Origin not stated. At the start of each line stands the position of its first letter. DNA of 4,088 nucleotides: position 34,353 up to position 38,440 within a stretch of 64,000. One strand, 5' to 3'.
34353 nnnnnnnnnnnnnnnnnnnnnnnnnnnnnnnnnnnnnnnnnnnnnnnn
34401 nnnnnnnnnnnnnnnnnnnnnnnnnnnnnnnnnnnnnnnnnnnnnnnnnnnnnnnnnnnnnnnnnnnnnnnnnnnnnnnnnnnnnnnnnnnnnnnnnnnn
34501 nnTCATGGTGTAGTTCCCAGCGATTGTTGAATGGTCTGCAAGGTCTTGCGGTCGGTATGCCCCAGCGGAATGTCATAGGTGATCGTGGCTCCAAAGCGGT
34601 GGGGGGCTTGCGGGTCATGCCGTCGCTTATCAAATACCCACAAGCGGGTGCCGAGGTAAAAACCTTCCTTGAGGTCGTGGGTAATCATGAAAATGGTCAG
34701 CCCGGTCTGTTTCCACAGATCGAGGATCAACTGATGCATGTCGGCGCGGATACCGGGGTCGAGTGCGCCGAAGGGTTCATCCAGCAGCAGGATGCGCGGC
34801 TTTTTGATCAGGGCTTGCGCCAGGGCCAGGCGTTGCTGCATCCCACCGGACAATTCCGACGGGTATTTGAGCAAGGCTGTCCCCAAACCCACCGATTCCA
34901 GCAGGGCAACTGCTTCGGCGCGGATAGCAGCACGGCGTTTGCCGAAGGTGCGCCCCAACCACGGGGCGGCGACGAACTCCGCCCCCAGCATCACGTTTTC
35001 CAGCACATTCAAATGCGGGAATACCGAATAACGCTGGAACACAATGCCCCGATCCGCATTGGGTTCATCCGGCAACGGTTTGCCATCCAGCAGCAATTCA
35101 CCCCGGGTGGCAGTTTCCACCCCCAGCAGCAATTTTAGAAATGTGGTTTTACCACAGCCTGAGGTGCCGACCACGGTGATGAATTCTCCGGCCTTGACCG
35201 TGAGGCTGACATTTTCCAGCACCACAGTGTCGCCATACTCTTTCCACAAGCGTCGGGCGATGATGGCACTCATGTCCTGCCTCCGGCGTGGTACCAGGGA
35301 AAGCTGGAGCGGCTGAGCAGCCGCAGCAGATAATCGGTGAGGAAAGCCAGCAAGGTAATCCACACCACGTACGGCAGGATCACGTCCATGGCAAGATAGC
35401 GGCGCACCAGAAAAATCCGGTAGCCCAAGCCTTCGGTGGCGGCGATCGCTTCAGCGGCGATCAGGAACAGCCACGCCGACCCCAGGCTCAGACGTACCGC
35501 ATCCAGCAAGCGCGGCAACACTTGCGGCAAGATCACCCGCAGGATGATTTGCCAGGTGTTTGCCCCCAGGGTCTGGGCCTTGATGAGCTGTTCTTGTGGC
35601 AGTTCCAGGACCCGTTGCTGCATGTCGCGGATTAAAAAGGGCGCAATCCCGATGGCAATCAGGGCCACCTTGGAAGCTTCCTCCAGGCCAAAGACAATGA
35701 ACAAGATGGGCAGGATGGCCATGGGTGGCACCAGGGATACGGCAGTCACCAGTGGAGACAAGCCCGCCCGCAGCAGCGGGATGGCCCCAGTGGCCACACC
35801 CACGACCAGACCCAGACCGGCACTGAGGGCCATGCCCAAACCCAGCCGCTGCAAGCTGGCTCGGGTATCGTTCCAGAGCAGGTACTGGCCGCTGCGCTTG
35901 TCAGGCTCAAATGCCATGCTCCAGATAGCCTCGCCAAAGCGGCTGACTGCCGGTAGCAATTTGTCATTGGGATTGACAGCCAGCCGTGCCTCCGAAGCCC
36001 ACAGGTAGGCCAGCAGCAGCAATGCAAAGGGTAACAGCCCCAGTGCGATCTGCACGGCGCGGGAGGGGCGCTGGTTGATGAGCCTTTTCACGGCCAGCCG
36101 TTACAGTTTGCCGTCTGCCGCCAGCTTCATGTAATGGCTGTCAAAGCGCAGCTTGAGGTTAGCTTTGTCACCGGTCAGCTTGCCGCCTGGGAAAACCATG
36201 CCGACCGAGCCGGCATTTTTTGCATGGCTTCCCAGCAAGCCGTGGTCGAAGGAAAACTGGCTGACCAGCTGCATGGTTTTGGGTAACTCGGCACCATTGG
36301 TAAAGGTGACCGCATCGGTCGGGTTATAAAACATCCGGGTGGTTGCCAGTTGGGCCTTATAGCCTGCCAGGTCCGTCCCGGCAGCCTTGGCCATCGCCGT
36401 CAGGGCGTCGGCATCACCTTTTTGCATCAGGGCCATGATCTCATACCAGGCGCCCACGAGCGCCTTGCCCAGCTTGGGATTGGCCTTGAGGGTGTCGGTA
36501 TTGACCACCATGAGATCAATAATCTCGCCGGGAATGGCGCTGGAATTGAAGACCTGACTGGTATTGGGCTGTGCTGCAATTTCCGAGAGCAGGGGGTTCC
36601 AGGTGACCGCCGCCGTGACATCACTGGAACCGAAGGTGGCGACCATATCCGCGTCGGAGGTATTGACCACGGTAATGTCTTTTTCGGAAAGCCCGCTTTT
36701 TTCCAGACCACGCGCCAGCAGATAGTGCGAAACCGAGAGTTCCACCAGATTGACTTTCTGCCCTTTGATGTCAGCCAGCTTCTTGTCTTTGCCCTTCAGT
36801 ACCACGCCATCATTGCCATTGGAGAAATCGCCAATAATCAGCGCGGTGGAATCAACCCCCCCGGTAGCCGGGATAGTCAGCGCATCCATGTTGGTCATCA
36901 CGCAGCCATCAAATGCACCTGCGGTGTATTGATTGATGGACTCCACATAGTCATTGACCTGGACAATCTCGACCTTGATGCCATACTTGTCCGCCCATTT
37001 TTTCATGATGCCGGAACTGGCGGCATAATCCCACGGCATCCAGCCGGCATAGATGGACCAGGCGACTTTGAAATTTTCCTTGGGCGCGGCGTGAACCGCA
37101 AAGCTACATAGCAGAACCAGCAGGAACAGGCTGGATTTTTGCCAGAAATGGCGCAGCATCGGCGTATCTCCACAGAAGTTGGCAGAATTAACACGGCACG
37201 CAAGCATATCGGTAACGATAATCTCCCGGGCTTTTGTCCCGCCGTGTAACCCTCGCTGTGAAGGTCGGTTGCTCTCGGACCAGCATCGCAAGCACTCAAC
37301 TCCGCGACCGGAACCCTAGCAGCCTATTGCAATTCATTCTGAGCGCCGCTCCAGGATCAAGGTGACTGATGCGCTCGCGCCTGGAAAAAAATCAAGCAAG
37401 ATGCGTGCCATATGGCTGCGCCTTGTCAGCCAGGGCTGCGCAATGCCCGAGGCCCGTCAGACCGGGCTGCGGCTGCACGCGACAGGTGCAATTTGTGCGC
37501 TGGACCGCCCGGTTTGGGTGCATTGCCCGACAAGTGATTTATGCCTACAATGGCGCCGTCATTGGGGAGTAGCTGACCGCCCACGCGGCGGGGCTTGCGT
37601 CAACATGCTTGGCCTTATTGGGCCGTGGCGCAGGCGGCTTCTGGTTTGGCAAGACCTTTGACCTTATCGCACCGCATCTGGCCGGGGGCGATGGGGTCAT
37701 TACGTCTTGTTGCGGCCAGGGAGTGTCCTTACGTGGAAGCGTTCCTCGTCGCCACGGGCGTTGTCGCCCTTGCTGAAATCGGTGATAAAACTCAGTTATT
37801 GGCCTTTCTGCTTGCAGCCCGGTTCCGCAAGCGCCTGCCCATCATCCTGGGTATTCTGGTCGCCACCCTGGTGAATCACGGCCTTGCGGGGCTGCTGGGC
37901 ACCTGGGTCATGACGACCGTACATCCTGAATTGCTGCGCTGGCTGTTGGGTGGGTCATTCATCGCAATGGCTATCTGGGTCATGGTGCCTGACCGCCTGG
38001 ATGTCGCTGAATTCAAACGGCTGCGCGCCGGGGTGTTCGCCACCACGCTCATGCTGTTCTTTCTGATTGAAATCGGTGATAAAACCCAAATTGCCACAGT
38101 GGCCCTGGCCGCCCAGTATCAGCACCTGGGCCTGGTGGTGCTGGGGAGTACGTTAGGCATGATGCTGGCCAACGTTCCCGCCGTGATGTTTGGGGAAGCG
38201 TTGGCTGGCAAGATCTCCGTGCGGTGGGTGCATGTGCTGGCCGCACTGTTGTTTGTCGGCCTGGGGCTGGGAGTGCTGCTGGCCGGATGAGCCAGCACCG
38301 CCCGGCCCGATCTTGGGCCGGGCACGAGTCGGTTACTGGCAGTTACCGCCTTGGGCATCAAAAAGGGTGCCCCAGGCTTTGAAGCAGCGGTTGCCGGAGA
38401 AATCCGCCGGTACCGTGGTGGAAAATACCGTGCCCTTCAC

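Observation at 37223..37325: Guanidine-I (ykkC) riboswitch on the minus strand ahead of the 'urea carboxylase' operon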

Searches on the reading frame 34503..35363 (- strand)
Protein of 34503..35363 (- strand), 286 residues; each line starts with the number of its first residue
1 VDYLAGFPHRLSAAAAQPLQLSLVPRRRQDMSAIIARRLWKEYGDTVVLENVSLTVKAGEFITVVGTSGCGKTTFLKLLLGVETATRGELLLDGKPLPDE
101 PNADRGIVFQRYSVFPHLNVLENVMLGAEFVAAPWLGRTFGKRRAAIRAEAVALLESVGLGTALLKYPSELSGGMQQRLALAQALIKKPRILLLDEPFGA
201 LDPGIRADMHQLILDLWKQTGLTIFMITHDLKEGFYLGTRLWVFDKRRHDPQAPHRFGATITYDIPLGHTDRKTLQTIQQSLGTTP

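Call 5: search_protein_families(library=pfam, proteins=[window:34503-35363:-])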
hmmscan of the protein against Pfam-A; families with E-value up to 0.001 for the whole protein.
window:34503-35363:- (286 aa): 2 families
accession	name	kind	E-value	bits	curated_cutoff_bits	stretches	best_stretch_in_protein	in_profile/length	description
PF00005.33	ABC_tran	-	6.4e-33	114.7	25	1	49-198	1-136/137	ABC transporter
PF13304.12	AAA_21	-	1.1e-06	29.4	27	1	168-231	235-300/304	AAA domain, putative AbiEii toxin, Type IV TA system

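Call 42: search_protein_families(library=ncbifam, proteins=[window:34503-35363:-], max_evalue=1e-10)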
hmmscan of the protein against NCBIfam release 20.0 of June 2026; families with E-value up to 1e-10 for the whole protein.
window:34503-35363:- (286 aa): 168 families (the best 25 are shown)
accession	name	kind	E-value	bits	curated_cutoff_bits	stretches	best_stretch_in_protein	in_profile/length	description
TIGR03265.1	PhnT2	equivalog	6.8e-55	186.7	457.7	1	35-246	6-210/353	putative 2-aminoethylphosphonate ABC transporter ATP-binding protein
NF006987.0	PRK09452.1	equivalog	7.4e-52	176.3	482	1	29-248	13-225/378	spermidine/putrescine ABC transporter ATP-binding protein PotA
NF043075.1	MMSYN1_0197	equivalog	2.4e-51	174.7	550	1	36-246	5-208/341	spermidine/putrescine ABC transporter ATP-binding protein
NF008421.0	PRK11248.1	equivalog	5.9e-51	173.4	357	1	37-243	5-201/255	taurine ABC transporter ATP-binding subunit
NF008420.0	PRK11247.1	equivalog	5.9e-50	169.8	395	1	33-243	12-206/257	aliphatic sulfonates ABC transporter ATP-binding protein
TIGR01184.1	ntrCD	subfamily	1.7e-49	168.5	291.8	1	49-243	1-187/230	nitrate ABC transporter ATP-binding protein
TIGR00968.1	3a0106s01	subfamily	3.1e-46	157.8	342.75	1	38-246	5-206/237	sulfate ABC transporter ATP-binding protein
NF007027.0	PRK09493.1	equivalog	6.2e-46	156.7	379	1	37-248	5-213/240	glutamine ABC transporter ATP-binding protein GlnQ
TIGR03258.1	PhnT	equivalog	6.7e-46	157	499.15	1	29-243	4-212/359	2-aminoethylphosphonate ABC transport system ATP-binding subunit PhnT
NF040729.1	ABC_ATP_SaoA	equivalog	6.9e-45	153.4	360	1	45-247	17-209/248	ABC transporter ATP-binding protein SaoA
TIGR01186.1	proV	subfamily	1.2e-44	152.9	326.6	1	43-243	3-202/363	betaine/proline/choline family ABC transporter ATP-binding protein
NF008513.0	PRK11432.1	equivalog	1.5e-44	152.3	496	1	34-246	7-212/351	ferric ABC transporter ATP-binding protein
NF008105.0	PRK10851.1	equivalog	5.8e-44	150.3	502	1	37-245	6-211/362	sulfate/thiosulfate ABC transporter ATP-binding protein CysA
NF008233.0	PRK11000.1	equivalog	1.7e-43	148.9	568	1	31-246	1-209/369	maltose/maltodextrin ABC transporter ATP-binding protein MalK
TIGR01187.1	potA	subfamily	4.6e-43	147.5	355.6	1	65-246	2-176/325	polyamine ABC transporter ATP-binding protein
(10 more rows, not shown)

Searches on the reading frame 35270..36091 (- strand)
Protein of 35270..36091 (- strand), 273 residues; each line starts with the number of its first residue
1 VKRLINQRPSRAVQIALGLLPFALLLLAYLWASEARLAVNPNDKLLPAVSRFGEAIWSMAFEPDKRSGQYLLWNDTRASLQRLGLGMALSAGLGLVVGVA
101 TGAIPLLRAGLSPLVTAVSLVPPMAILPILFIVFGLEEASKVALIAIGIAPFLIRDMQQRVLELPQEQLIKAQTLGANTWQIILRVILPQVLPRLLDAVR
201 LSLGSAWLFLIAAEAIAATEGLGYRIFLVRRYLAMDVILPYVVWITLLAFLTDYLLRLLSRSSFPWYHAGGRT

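Call 5: search_protein_families(library=pfam, proteins=[window:35270-36091:-])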
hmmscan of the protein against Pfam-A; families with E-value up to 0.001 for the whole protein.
window:35270-36091:- (273 aa): 1 family
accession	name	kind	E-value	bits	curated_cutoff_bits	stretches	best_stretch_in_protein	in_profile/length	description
PF00528.27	BPD_transp_1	-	6.5e-20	72.1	26.4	1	94-261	1-180/184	Binding-protein-dependent transport system inner membrane component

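Call 42: search_protein_families(library=ncbifam, proteins=[window:35270-36091:-], max_evalue=1e-10)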
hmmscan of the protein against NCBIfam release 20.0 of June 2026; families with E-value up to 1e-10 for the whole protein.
window:35270-36091:- (273 aa): 4 families
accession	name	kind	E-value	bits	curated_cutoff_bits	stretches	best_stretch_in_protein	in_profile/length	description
NF007545.0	PRK10160.1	equivalog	2.7e-36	125.4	342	1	11-268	20-272/275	taurine ABC transporter permease TauC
NF040733.1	ABC_perm_U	equivalog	8.2e-28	97.6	295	1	75-266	57-248/251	ABC transporter permease subunit SaoP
NF008470.0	PRK11365.1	equivalog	2.3e-22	79.7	347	1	44-268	37-254/263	aliphatic sulfonate ABC transporter permease SsuC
TIGR01183.1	ntrB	equivalog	2.7e-21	76.2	209.05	1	74-256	17-199/202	nitrate ABC transporter permease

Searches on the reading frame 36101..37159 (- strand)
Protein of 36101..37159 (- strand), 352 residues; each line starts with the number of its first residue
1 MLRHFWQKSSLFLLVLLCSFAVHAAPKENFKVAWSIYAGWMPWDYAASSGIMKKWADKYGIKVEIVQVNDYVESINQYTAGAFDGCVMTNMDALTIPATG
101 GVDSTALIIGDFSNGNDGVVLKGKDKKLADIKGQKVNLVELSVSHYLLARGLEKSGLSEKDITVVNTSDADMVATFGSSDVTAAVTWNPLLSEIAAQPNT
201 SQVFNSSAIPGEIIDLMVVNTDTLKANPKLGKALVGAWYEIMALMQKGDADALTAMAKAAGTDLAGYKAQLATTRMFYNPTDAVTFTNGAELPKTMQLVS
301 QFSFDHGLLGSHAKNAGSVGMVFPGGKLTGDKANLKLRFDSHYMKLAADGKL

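Call 5: search_protein_families(library=pfam, proteins=[window:36101-37159:-])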
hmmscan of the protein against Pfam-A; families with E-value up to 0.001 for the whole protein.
window:36101-37159:- (352 aa): 3 families
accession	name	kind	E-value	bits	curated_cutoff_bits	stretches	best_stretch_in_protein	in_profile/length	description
PF09084.16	NMT1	-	4.5e-10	40.2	20.5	1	58-237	18-201/216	NMT1/THI5 like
PF13379.11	NMT1_2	-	5.6e-10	39.9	24.7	1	38-258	10-249/252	NMT1-like family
PF12974.12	Phosphonate-bd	-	2.5e-05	24.2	27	1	52-198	20-174/242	ABC transporter, phosphonate, periplasmic substrate-binding protein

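Call 9: find_related_loci(query=window:36101-37159:-, collection=genome_contigs, flank=10000)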
Query window:36101-37159:- (352 aa) in genome_contigs; peptide patterns used: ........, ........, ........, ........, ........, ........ (x = any residue, [..] = any of these).
599 stretches matched a pattern (row limit reached: there are more); 561 encode a relative of the query (tblastn E <= 1e-3); the best 80 are kept; 80 distinct loci.
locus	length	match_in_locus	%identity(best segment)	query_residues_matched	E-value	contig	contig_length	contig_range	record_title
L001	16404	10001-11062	82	1-352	0e+0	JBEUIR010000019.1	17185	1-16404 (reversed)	MAG: Candidatus Thiothrix namsaraevi isolate LIN_1_Thio scaffold_19, whole genome shotgun sequence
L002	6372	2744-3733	76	23-352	2e-166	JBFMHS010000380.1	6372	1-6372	MAG: Pseudomonadota bacterium isolate MAG330 MAG330_380, whole genome shotgun sequence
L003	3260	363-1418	71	3-352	7e-173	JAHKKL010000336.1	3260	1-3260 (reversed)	MAG: Gammaproteobacteria bacterium isolate CR_Sed_300A_bin.101 scaffold_6642, whole genome shotgun sequence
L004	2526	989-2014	72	13-352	5e-175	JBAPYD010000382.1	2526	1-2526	MAG: Chromatiaceae bacterium isolate MFD00100_ilm_asm_bin26 k127_179896, whole genome shotgun sequence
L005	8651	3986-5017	72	10-352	2e-163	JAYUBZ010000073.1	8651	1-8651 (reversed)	MAG: Gammaproteobacteria bacterium isolate GFS_6843 GFS_6843_72, whole genome shotgun sequence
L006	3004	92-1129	70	9-352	3e-172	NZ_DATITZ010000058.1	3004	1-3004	MAG: Thiocapsa sp. isolate SMAG_U15968 k141_777339, whole genome shotgun sequence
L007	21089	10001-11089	68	2-352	3e-163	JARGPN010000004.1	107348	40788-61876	MAG: Alcanivoracaceae bacterium isolate bin_ti_oxhcr1.009 k141_145428, whole genome shotgun sequence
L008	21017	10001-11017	72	9-352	3e-163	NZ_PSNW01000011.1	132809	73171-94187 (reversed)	Solimonas fluminis strain HR-BB HR-BB_11, whole genome shotgun sequence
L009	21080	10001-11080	70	1-352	7e-163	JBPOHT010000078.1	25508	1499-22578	MAG: Pseudomonadota bacterium isolate MAG_258 c_000000382882, whole genome shotgun sequence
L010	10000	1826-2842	72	13-352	6e-163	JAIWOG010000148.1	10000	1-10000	MAG: Magnetospirillum sp. isolate W65 contig-93_536.3, whole genome shotgun sequence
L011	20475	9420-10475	70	1-352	9e-163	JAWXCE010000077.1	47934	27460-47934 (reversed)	MAG: Hyphomicrobiales bacterium isolate MP9P1.49 k99_2285707, whole genome shotgun sequence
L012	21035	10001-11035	71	9-352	1e-162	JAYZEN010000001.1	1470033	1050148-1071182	MAG: Pseudomonadota bacterium isolate XB_MAG143 DB_MAG143_0001, whole genome shotgun sequence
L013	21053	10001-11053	72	12-352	2e-162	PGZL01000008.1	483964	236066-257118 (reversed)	MAG: Gammaproteobacteria bacterium HGW-Gammaproteobacteria-1 bjp_ig2102_scaffold_234, whole genome shotgun sequence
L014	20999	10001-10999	72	23-352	6e-162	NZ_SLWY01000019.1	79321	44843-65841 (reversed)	Plasticicumulans lactativorans strain DSM 25287 Ga0310538_119, whole genome shotgun sequence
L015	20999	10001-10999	73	23-352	2e-161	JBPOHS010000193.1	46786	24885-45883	MAG: Pseudomonadota bacterium isolate MAG_241 c_000000380604, whole genome shotgun sequence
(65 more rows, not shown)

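Call 42: search_protein_families(library=ncbifam, proteins=[window:36101-37159:-], max_evalue=1e-10)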
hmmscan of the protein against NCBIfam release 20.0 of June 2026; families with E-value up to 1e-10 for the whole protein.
window:36101-37159:- (352 aa): 4 families
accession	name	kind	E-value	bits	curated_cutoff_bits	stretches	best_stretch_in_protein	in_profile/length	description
TIGR03427.1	ABC_peri_uca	equivalog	1.1e-167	557.2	333.9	1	27-352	1-328/328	putative urea ABC transporter substrate-binding protein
TIGR01728.1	SsuA_fam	subfamily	1.3e-29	103.4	163.5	1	53-312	20-277/290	aliphatic sulfonate ABC transporter substrate-binding protein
TIGR01729.1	taurine_ABC_bnd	equivalog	4e-14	52.7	304.25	1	105-267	71-241/300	taurine ABC transporter substrate-binding protein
NF008588.0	PRK11553.1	subfamily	3.1e-12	46.1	299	1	126-263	122-258/319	aliphatic sulfonate ABC transporter substrate-binding protein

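Call 45: find_encoding_contigs(protein=window:36101-37159:-, flank=2000, max_places=4)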
Protein window:36101-37159:- (352 aa): no gene with exactly this product is on record in the collection.

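Call 61: find_related_loci(query=window:36101-37159:-, collection=metagenome_contigs, flank=1500)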
Query window:36101-37159:- (352 aa) in metagenome_contigs; peptide patterns used: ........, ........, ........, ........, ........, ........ (x = any residue, [..] = any of these).
600 stretches matched a pattern (row limit reached: there are more); 551 encode a relative of the query (tblastn E <= 1e-3); the best 80 are kept; 80 distinct loci.
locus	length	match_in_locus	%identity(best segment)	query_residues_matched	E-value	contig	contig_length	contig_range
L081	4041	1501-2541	73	10-352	2e-169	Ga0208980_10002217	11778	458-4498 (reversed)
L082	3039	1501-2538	72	11-352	3e-173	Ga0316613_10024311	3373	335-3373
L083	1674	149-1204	70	3-352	5e-180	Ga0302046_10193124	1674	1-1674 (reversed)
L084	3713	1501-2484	75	27-352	5e-169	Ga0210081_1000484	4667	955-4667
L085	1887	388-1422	70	12-350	2e-178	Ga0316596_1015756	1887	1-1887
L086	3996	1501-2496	74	23-352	2e-164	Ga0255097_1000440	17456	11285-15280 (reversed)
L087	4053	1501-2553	72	12-352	1e-163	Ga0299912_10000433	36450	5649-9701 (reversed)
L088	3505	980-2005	72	13-352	1e-166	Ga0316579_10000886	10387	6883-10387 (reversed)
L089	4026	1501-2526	72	13-352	7e-164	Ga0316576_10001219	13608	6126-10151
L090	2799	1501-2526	72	13-352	8e-168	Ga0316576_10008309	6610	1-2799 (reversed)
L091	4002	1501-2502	73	18-352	2e-163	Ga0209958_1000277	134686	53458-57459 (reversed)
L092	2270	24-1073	68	8-350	2e-174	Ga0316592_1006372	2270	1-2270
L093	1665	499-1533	72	14-352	8e-177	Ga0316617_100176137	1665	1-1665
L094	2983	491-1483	72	24-352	4e-166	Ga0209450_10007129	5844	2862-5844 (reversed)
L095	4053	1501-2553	69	9-352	3e-161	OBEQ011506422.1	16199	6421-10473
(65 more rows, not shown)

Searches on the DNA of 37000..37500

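Call 6: search_rna_families(source=window, start=37000, end=37500, threshold=evalue, max_evalue=10)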
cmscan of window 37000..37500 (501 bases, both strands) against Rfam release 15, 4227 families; matches with E-value up to 10: 4.
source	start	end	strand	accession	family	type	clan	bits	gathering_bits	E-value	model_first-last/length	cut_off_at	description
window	37221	37330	-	RF00442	Guanidine-I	Cis-reg; riboswitch;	-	82.5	63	2.8e-15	1-107/107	no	Guanidine-I riboswitch aptamer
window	37404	37456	-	RF03333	mir-2820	Gene; miRNA;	-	14.6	84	4.7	12-71/83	no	mir-2820 microRNA precursor family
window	37377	37409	-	RF03032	narK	Cis-reg;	-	14.4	43.2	3.3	1-72/72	no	narK RNA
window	37343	37480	-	RF01953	SOX2OT_exon3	Gene; lncRNA;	-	8.9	70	2.2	135-276/276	no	SOX2 overlapping transcript exon 3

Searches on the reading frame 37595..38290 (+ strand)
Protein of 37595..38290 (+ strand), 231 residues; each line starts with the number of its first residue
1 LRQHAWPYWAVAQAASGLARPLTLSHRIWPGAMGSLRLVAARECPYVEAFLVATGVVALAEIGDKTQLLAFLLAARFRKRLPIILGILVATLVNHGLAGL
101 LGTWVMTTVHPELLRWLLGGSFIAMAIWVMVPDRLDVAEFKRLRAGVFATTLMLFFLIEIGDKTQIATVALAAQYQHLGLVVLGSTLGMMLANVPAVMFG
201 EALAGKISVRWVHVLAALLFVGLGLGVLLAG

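Call 5: search_protein_families(library=pfam, proteins=[window:37595-38290:+])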
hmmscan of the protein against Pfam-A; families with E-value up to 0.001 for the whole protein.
window:37595-38290:+ (231 aa): 1 family
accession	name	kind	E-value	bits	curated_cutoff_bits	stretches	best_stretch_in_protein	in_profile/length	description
PF01169.24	GDT1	-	2.3e-43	146.9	27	2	150-224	2-75/75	Divalent cation/proton antiporter GDT1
